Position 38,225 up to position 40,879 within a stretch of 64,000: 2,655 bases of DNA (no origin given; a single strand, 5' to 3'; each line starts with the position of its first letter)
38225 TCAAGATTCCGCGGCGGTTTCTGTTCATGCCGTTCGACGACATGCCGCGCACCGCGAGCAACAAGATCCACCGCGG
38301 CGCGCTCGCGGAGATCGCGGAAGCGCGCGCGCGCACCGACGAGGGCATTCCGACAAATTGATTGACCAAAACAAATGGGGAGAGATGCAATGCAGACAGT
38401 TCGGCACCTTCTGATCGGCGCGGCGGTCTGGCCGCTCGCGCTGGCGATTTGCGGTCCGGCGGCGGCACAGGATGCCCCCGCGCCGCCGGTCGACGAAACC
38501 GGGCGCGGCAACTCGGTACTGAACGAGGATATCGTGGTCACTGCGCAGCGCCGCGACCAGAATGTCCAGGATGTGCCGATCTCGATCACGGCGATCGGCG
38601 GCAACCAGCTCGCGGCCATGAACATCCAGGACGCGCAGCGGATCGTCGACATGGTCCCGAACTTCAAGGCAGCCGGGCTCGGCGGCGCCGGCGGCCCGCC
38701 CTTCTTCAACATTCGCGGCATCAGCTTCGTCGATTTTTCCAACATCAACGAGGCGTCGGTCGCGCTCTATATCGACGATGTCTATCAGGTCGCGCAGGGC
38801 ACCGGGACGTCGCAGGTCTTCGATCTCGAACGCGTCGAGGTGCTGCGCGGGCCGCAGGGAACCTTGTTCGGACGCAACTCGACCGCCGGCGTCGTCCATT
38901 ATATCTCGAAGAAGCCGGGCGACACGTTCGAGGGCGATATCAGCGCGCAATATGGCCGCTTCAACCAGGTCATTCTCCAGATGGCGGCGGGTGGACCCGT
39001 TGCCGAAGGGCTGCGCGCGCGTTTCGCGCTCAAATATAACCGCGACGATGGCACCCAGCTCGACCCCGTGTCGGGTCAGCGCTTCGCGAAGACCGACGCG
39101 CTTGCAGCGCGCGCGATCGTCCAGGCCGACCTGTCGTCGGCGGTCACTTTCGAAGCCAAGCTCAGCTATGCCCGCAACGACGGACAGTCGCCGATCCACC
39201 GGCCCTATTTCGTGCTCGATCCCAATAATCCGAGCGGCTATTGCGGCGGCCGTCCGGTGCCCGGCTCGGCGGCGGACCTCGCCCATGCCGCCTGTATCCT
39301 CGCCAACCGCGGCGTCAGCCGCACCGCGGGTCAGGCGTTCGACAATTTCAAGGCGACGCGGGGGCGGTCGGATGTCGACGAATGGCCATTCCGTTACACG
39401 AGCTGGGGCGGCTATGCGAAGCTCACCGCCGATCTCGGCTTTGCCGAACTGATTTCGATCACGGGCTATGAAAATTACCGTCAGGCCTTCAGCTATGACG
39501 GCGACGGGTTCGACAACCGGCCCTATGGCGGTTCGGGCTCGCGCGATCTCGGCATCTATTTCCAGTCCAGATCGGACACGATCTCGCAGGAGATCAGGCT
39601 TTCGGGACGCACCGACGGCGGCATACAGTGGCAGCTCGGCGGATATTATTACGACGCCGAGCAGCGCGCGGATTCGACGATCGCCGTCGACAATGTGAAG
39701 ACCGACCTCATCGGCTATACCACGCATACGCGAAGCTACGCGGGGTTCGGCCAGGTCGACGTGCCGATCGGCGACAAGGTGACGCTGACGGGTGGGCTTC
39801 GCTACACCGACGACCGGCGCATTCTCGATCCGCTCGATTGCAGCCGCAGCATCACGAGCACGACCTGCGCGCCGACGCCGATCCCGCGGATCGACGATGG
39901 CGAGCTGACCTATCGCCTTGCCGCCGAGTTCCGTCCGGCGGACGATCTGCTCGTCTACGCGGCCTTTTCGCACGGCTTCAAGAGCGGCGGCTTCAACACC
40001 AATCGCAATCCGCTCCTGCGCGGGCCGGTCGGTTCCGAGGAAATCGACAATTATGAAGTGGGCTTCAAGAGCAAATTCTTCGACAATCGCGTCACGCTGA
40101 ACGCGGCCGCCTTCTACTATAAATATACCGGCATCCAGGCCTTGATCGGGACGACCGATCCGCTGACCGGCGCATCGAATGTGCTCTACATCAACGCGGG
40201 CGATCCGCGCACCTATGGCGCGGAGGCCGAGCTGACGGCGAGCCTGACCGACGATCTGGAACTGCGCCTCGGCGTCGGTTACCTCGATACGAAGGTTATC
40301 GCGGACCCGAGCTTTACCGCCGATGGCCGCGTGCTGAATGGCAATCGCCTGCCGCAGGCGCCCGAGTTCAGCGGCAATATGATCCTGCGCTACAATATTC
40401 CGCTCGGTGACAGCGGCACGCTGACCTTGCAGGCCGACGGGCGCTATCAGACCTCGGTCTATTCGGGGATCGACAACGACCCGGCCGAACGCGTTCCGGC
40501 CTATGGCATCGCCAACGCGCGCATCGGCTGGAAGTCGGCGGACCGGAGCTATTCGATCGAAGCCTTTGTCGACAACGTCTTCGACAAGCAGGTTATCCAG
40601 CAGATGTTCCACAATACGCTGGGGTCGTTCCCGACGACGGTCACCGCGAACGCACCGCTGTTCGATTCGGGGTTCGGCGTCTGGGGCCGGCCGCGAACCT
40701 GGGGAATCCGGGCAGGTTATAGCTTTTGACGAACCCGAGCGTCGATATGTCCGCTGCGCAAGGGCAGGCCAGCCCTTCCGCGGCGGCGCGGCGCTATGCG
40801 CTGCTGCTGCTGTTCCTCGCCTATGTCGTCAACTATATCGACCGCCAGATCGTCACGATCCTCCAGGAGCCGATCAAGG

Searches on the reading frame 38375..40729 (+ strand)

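Call 88: search_protein_families(library=pfam, proteins=[window:38375-40729:+], max_evalue=0.0001)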
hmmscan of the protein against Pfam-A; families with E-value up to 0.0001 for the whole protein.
window:38375-40729:+ (784 aa): 3 families
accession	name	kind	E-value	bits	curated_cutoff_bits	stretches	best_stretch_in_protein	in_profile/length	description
PF00593.30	TonB_dep_Rec_b-barrel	-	8.2e-44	151.6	27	1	320-735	27-436/436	TonB dependent receptor-like, beta-barrel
PF07715.20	Plug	-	1e-15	58.6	23.9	1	64-173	2-107/107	TonB-dependent Receptor Plug Domain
PF14905.12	OMP_b-brl_3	-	6.6e-08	32.5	27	1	555-743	216-381/408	Outer membrane protein beta-barrel family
